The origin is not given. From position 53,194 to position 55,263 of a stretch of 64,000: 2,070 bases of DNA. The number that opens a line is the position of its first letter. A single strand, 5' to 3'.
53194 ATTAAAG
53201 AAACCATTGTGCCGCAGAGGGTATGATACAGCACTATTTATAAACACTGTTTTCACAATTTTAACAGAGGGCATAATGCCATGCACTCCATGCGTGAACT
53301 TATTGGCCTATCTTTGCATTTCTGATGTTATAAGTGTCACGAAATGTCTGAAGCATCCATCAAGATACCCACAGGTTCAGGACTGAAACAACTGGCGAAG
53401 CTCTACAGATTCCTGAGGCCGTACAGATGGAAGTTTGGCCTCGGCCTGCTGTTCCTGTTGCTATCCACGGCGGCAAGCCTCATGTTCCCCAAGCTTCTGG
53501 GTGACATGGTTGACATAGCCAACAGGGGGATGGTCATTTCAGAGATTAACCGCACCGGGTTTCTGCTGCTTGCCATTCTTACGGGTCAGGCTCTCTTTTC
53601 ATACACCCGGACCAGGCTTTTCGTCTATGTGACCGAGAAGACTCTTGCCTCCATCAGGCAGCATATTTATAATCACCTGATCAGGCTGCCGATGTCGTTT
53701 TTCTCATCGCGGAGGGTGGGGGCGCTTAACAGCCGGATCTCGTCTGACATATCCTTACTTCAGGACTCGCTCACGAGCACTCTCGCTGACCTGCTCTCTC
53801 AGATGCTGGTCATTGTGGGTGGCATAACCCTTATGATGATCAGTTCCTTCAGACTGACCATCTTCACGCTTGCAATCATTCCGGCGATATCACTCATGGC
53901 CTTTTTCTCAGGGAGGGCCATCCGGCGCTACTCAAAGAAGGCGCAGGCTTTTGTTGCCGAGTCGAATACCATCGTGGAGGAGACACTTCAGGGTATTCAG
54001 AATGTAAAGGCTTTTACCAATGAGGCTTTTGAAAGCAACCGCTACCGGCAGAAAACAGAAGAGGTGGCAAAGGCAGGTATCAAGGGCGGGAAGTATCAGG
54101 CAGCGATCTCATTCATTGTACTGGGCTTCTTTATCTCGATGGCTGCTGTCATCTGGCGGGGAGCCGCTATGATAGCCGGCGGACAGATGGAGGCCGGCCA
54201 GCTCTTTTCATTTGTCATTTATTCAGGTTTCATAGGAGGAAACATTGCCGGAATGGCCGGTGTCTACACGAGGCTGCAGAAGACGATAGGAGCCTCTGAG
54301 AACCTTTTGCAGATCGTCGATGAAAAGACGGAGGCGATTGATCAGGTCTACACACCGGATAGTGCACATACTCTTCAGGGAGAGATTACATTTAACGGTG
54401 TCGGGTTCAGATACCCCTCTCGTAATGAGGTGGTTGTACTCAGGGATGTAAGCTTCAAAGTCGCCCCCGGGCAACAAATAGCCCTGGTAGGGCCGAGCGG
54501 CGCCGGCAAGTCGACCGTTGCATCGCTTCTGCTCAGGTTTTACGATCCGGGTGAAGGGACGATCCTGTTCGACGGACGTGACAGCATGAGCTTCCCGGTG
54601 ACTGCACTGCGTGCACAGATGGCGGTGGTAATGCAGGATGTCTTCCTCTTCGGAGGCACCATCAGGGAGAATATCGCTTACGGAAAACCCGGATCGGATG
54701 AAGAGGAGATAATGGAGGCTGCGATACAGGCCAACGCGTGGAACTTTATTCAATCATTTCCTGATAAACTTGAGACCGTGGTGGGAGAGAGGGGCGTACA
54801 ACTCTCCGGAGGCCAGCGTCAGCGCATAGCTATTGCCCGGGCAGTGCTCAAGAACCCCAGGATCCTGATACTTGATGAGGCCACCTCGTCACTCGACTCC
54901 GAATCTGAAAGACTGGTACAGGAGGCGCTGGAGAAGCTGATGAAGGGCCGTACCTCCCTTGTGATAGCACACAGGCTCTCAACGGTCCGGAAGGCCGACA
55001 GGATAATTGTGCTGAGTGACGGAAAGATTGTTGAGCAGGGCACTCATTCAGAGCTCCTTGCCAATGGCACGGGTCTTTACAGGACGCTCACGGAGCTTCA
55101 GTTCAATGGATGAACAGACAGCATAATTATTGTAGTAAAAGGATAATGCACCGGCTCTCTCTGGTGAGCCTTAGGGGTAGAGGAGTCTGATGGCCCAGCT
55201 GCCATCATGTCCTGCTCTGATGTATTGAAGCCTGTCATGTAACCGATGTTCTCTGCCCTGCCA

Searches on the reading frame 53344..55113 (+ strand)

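Call 70: search_protein_families(library=pfam, proteins=[window:53344-55113:+], max_evalue=0.00001)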
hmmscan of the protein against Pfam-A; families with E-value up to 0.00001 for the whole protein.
window:53344-55113:+ (589 aa): 3 families
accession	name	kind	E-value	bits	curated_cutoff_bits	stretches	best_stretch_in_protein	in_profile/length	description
PF00664.28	ABC_membrane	-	1e-56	193.1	28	1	32-297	2-270/274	ABC transporter transmembrane region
PF00005.33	ABC_tran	-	1.9e-34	119.6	25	1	366-515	1-137/137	ABC transporter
PF02463.25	SMC_N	-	9e-07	29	40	0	486-557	136-211/220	RecF/RecN/SMC N terminal domain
